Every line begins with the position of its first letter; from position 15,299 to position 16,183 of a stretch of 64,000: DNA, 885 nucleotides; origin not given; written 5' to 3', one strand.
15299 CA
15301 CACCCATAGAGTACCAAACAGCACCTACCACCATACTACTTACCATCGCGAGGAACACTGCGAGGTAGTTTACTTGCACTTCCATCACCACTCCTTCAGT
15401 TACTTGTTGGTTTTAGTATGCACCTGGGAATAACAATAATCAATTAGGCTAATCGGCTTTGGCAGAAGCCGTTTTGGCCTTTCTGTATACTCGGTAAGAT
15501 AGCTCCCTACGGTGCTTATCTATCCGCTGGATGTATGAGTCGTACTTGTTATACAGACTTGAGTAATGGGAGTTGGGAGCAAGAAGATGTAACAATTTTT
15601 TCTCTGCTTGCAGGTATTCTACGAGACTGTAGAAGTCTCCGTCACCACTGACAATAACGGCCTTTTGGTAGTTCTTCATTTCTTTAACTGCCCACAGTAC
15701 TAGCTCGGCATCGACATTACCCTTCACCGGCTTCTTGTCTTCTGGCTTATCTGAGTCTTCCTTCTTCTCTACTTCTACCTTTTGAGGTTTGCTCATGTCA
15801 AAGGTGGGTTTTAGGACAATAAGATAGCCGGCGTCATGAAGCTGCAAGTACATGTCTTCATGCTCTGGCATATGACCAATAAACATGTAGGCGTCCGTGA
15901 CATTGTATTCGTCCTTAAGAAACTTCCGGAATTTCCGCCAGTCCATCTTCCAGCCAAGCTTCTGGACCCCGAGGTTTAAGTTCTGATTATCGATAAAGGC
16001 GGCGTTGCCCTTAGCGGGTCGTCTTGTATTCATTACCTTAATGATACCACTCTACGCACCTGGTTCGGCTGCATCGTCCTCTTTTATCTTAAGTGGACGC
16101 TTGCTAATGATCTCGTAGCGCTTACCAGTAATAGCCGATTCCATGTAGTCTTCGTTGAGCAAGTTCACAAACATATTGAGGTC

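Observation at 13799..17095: KwaB-like (DUF4868) protein, NYN-fold protein and three small membrane proteins: possible undescribed Kiwa-like cassette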

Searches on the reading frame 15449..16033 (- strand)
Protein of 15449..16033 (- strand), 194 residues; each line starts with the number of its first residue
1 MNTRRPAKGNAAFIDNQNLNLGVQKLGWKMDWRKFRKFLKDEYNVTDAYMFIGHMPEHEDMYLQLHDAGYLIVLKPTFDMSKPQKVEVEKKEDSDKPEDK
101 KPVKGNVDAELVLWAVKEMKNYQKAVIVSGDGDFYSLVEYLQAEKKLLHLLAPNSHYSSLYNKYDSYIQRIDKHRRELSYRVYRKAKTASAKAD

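Call 3: search_protein_families(library=pfam, proteins=[window:15449-16033:-], max_evalue=1)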
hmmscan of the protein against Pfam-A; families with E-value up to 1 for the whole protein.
window:15449-16033:- (194 aa): 2 families
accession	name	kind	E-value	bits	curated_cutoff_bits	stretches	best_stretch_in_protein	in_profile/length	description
PF01936.24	NYN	-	1.2e-13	52.3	24.2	1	12-168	4-142/145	NYN domain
PF18480.7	DUF5615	-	0.028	14.7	23.8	1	123-173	47-97/110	Domain of unknown function (DUF5615)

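Call 4: search_protein_families(library=padloc, proteins=[window:15449-16033:-], max_evalue=1)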
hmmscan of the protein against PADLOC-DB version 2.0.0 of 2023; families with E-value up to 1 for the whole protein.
window:15449-16033:- (194 aa): 2 families
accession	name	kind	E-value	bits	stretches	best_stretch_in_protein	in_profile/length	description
PDLC01154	NYN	-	1.2e-06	26.2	2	109-152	233-276/310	"LabA-like protein, NYN family nuclease"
PDLC04291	PDC-M02A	-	0.015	13.2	1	24-71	79-125/176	-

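Call 5: search_protein_families(library=ncbifam, proteins=[window:15449-16033:-], max_evalue=0.1)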
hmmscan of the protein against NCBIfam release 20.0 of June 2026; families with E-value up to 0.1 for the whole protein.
window:15449-16033:- (194 aa): 1 family
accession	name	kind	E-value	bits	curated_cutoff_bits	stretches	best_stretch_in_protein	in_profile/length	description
TIGR02467.1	CbiE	equivalog_domain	0.027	13.9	92.9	1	109-145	54-90/204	precorrin-6y C5,15-methyltransferase (decarboxylating) subunit CbiE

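Call 19: find_homologous_proteins(query=window:15449-16033:-, max_evalue=0.001)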
Query window:15449-16033:- (194 aa): 3686 proteins with E <= 0.001 among 3713 candidates; the best 120 are listed.
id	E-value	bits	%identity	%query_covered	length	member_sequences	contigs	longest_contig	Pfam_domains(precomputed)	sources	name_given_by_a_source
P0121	1.5e-125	434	100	100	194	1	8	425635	PF01936.25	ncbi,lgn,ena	-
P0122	4.2e-123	426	98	100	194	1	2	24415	PF01936.25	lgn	-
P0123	1.4e-122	425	97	100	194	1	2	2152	PF01936.25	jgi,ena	-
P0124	1.1e-103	363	87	93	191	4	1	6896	PF01936.25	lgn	-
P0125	1.6e-101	356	82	99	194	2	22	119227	PF01936.25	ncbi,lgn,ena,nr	ncbi:NYN domain-containing protein [Candidatus Saccharibacteria bacterium]|nr:MAG: NYN domain-contai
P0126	3.6e-99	348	82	96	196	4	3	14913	PF01936.25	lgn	-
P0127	1.8e-97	343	80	95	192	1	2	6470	PF01936.25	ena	-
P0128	9.9e-96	337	79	100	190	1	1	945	PF01936.25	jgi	jgi:uncharacterized LabA/DUF88 family protein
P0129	2.0e-95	336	80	96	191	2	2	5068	PF01936.25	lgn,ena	-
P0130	2.8e-95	336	79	95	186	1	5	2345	PF01936.25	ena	-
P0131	1.3e-93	330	77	99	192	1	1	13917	PF01936.25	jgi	jgi:uncharacterized LabA/DUF88 family protein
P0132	7.2e-93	328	77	98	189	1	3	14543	PF01936.25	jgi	jgi:uncharacterized LabA/DUF88 family protein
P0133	8.2e-93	328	79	92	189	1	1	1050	PF01936.25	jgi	jgi:uncharacterized LabA/DUF88 family protein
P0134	8.3e-93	328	78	93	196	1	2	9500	PF01936.25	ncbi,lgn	-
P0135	2.7e-92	326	76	96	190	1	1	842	PF01936.25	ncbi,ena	-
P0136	1.5e-91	323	78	94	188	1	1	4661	PF01936.25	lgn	-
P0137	3.1e-91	322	80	91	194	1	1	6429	PF01936.25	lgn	-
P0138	6.7e-91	321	79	94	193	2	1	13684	PF01936.25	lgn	-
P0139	2.1e-90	320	79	93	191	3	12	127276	PF01936.25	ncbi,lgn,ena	-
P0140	5.2e-90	318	79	93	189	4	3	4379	PF01936.25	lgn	-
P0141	5.3e-90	318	74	96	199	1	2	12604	PF01936.25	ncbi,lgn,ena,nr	ncbi:NYN domain-containing protein [Candidatus Saccharibacteria bacterium]|nr:NYN domain-containing 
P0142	1.3e-89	317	79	92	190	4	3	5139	PF01936.25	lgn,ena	-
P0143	1.4e-89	317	76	95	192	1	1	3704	PF01936.25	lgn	-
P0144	2.0e-89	317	76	93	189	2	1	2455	PF01936.25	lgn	-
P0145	2.5e-89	316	80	92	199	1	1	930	PF01936.25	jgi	jgi:uncharacterized LabA/DUF88 family protein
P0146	1.0e-88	314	75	93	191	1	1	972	PF01936.25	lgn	-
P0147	1.1e-88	314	74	97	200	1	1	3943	PF01936.25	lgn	-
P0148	2.5e-88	313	75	98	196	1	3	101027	PF01936.25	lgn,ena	-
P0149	1.3e-87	311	76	91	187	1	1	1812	PF01936.25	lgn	-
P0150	1.4e-87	311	76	95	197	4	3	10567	PF01936.25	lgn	-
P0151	1.9e-87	310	78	90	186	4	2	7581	PF01936.25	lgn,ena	-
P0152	3.7e-87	309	73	98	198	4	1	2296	PF01936.25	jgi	jgi:uncharacterized LabA/DUF88 family protein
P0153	1.1e-86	308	72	95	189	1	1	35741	PF01936.25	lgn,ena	-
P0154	1.2e-86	307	72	95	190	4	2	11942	PF01936.25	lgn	-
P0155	1.7e-86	307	78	89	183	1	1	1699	PF01936.25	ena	-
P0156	2.4e-85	303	77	93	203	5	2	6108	PF01936.25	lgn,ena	-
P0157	9.2e-85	301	73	94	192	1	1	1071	PF01936.25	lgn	-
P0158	2.7e-84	300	71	98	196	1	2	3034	PF01936.25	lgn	-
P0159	4.9e-84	299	75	93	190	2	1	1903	PF01936.25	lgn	-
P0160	5.9e-84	299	70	98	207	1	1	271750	PF01936.25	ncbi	-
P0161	6.1e-84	299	73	93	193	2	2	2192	PF01936.25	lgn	-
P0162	8.4e-84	298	73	96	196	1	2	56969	PF01936.25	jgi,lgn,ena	-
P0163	8.7e-84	298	73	96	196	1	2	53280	PF01936.25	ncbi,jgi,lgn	jgi:uncharacterized LabA/DUF88 family protein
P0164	1.2e-83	298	73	96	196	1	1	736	PF01936.25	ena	-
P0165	1.3e-83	298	72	96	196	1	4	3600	PF01936.25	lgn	-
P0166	1.8e-83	297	72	96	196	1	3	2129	PF01936.25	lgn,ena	-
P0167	2.5e-83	297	78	89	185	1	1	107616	PF01936.25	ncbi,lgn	-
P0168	2.6e-83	297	75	93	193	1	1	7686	PF01936.25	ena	-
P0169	3.1e-83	296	73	96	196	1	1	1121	PF01936.25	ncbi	-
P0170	3.4e-83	296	71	95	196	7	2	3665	PF01936.25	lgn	-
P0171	4.1e-83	296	74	94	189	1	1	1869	PF01936.25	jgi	jgi:uncharacterized LabA/DUF88 family protein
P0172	4.4e-83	296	73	93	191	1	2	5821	PF01936.25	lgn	-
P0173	6.0e-83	295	73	92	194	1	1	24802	PF01936.25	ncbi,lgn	-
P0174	8.7e-83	295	71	96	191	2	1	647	PF01936.25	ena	-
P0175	8.8e-83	295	73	93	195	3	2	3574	PF01936.25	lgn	-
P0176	9.7e-83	295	73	93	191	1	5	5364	PF01936.25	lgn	-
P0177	1.5e-82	294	72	93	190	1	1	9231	PF01936.25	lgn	-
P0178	1.7e-82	294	72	96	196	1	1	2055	PF01936.25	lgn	-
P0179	2.3e-82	294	70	98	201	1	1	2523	PF01936.25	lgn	-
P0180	2.4e-82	293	74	93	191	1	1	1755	PF01936.25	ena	-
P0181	3.4e-82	293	71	96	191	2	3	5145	PF01936.25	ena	-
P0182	3.6e-82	293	71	93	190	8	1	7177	PF01936.25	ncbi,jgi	jgi:uncharacterized LabA/DUF88 family protein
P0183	4.2e-82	293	74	93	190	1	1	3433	PF01936.25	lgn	-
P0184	1.2e-81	291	69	98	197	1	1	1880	PF01936.25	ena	-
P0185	1.7e-81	291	72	91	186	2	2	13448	PF01936.25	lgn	-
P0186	2.0e-81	290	72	94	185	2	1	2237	PF01936.25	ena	-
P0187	3.2e-81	290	69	97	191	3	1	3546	PF01936.25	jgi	-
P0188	3.6e-81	290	73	91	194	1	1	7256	PF01936.25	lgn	-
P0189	3.7e-81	290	68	95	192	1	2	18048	PF01936.25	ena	-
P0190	6.4e-81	289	73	91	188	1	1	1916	PF01936.25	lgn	-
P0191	7.6e-81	289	67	98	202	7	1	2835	PF01936.25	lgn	-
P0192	8.2e-81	288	70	91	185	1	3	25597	PF01936.25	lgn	-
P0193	8.8e-81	288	70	97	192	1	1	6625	PF01936.25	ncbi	-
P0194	1.3e-80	288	70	93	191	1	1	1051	PF01936.25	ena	-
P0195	1.3e-80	288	70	93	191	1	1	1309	PF01936.25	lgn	-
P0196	1.6e-80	287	70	93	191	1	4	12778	PF01936.25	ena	-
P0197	1.9e-80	287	69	93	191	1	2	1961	PF01936.25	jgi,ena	jgi:uncharacterized LabA/DUF88 family protein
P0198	2.1e-80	287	70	97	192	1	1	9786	PF01936.25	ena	-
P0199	2.2e-80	287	68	95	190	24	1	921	PF01936.25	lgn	-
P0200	5.9e-80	286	72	89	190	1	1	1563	PF01936.25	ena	-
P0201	1.4e-79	284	68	95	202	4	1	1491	PF01936.25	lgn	-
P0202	1.8e-79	284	65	96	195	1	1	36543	PF01936.25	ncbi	-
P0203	2.6e-79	284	69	98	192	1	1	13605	PF01936.25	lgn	-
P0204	3.7e-79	283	71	94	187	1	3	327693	PF01936.25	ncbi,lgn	-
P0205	1.3e-78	281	66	95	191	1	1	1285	PF01936.25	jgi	jgi:uncharacterized LabA/DUF88 family protein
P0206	1.6e-78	281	66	90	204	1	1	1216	PF01936.25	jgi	jgi:uncharacterized LabA/DUF88 family protein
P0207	1.6e-78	281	78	83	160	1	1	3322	PF01936.25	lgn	-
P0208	1.9e-78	281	67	90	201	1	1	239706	PF01936.25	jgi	jgi:uncharacterized LabA/DUF88 family protein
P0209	2.0e-78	281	71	94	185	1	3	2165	PF01936.25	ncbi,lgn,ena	-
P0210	2.6e-78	280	71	92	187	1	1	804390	PF01936.25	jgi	jgi:uncharacterized LabA/DUF88 family protein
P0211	6.7e-78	279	67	96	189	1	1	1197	PF01936.25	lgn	-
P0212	7.7e-78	279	66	95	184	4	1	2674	PF01936.25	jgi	-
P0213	9.5e-78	278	67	90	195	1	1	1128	PF01936.25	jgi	jgi:uncharacterized LabA/DUF88 family protein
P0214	9.6e-78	278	66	95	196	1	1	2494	PF01936.25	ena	-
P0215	1.1e-77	278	68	90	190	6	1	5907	PF01936.25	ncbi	-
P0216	1.3e-77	278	68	93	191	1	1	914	PF01936.25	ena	-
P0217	1.3e-77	278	64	96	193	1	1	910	PF01936.25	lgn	-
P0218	1.4e-77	278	66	98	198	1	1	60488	PF01936.25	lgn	-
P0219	1.5e-77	278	70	87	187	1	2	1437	PF01936.25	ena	-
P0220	1.8e-77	278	70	92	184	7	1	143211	PF01936.25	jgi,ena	-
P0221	1.8e-77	278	65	96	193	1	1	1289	PF01936.25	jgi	jgi:uncharacterized LabA/DUF88 family protein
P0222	1.8e-77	278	68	94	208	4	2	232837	PF01936.25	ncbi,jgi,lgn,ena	-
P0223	2.1e-77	277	66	94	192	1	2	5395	PF01936.25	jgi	jgi:uncharacterized LabA/DUF88 family protein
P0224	2.5e-77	277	68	90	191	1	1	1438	PF01936.25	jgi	jgi:uncharacterized LabA/DUF88 family protein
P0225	3.0e-77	277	71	88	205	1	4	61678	PF01936.25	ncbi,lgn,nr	ncbi:MAG TPA: NYN domain-containing protein [Patescibacteria group bacterium]|nr:NYN domain-containi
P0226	3.3e-77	277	66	97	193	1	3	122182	PF01936.25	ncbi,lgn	-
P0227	3.6e-77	277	66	93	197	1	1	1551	PF01936.25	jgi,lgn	jgi:uncharacterized LabA/DUF88 family protein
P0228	4.3e-77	276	66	96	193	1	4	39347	PF01936.25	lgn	-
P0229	4.3e-77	276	67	91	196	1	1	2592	PF01936.25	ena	-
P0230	4.4e-77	276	68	92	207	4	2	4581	PF01936.25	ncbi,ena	-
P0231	4.6e-77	276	65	94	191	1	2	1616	PF01936.25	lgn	-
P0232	5.4e-77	276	64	96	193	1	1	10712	PF01936.25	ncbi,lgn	-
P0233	8.0e-77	275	67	93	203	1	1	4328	PF01936.25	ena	-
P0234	8.7e-77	275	68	91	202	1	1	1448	PF01936.25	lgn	-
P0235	8.8e-77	275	62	98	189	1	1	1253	PF01936.25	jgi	jgi:uncharacterized LabA/DUF88 family protein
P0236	9.4e-77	275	68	91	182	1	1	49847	PF01936.25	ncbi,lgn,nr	ncbi:MAG TPA: NYN domain-containing protein [Candidatus Saccharimonadales bacterium]|nr:NYN domain-c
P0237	1.1e-76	275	65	97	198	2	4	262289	PF01936.25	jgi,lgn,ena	jgi:uncharacterized LabA/DUF88 family protein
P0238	1.1e-76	275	65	95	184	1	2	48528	PF01936.25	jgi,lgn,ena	-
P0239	1.2e-76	275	65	91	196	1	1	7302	PF01936.25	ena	-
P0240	1.3e-76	275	65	90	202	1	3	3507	PF01936.25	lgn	-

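Call 20: search_solved_structures(query=window:15449-16033:-, max_evalue=10, show_alignments=2)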
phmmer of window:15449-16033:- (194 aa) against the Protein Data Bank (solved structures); distinct sequences matched with E-value up to 10: 1.
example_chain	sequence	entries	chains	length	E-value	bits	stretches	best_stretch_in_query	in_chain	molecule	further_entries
2qip_A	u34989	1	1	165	0.00087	22.5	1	103-149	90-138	Protein of unknown function VPA0982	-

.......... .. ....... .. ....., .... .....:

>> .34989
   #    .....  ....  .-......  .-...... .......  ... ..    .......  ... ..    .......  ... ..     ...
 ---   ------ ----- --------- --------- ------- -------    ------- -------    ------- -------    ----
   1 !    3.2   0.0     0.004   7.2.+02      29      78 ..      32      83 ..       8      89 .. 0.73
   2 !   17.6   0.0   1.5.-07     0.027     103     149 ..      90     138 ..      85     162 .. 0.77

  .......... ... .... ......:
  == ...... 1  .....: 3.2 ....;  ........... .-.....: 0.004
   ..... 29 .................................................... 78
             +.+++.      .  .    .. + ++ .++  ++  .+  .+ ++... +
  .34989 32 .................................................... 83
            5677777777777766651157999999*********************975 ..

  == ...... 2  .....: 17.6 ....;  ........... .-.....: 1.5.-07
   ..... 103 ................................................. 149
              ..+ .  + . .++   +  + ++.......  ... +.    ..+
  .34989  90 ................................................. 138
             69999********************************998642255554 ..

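Call 46: find_encoding_contigs(protein=P0237, flank=8000, max_places=1)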
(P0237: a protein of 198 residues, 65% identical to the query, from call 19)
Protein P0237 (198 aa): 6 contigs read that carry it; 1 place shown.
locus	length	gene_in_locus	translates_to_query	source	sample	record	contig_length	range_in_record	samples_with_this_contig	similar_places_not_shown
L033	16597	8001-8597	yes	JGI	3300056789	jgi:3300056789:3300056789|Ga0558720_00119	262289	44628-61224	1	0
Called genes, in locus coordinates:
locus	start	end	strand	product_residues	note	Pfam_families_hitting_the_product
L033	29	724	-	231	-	-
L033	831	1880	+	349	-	PF16162:KwaB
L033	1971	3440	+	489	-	-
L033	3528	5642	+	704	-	PF13946:DUF4214 (weak)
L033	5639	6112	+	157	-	-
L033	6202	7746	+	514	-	PF01443:Viral_helicase1 (faint), PF05970:PIF1, PF13191:AAA_16 (weak), PF13245:AAA_19, PF13401:AAA_22 (weak), PF13604:AAA_30, PF21530:Pif1_2B_dom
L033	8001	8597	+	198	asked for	PF01936:NYN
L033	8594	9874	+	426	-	PF00232:Glyco_hydro_1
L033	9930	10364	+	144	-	-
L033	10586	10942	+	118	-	PF02381:MraZ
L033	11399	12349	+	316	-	PF01795:Methyltransf_5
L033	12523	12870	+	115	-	-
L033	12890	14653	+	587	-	PF03717:PBP_dimer, PF00905:Transpeptidase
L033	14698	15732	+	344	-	PF00953:Glycos_transf_4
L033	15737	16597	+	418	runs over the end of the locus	PF01098:FTSW_RODA_SPOVE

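Call 47: find_encoding_contigs(protein=P0208, flank=8000, max_places=1)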
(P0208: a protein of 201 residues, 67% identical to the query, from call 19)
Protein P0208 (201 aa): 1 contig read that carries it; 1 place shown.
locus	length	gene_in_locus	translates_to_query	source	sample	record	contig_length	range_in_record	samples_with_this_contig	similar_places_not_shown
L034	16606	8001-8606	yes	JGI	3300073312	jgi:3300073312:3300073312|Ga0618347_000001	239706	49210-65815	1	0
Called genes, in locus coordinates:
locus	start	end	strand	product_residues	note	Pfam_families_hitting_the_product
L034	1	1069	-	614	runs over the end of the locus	PF01039:Carboxyl_trans, PF03255:ACCA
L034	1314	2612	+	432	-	PF00587:tRNA-synt_2b, PF03129:HGTP_anticodon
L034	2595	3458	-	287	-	PF00294:PfkB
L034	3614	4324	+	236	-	-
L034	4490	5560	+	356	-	PF16162:KwaB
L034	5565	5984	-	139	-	PF00254:FKBP_C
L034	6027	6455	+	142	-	PF00075:RNase_H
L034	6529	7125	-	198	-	PF01476:LysM, PF06737:Transglycosylas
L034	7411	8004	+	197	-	PF06821:Ser_hydrolase, PF12146:Hydrolase_4 (weak)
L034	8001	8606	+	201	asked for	PF01936:NYN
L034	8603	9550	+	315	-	PF01180:DHO_dh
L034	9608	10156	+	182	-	-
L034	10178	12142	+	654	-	PF05970:PIF1, PF13086:AAA_11 (faint), PF13245:AAA_19, PF13401:AAA_22, PF13604:AAA_30, PF21530:Pif1_2B_dom (weak), PF00570:HRDC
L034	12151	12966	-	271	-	PF00800:PDT, PF01842:ACT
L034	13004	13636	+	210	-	PF00753:Lactamase_B (weak), PF13483:Lactamase_B_3, PF23023:Anti-Pycsar_Apyc1 (faint), PF12706:Lactamase_B_2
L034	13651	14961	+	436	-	PF00232:Glyco_hydro_1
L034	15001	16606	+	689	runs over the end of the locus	PF02878:PGM_PMM_I, PF02879:PGM_PMM_II, PF02880:PGM_PMM_III, PF00408:PGM_PMM_IV, PF13302:Acetyltransf_3 (weak)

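Call 106: search_protein_families(library=padloc, proteins=[L033:1971-3440:+, L033:3528-5642:+], max_evalue=0.001)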
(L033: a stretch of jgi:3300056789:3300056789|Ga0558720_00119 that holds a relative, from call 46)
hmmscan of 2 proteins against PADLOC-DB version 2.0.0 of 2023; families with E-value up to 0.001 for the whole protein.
L033:1971-3440:+ (489 aa): 0 families

L033:3528-5642:+ (704 aa): 0 families
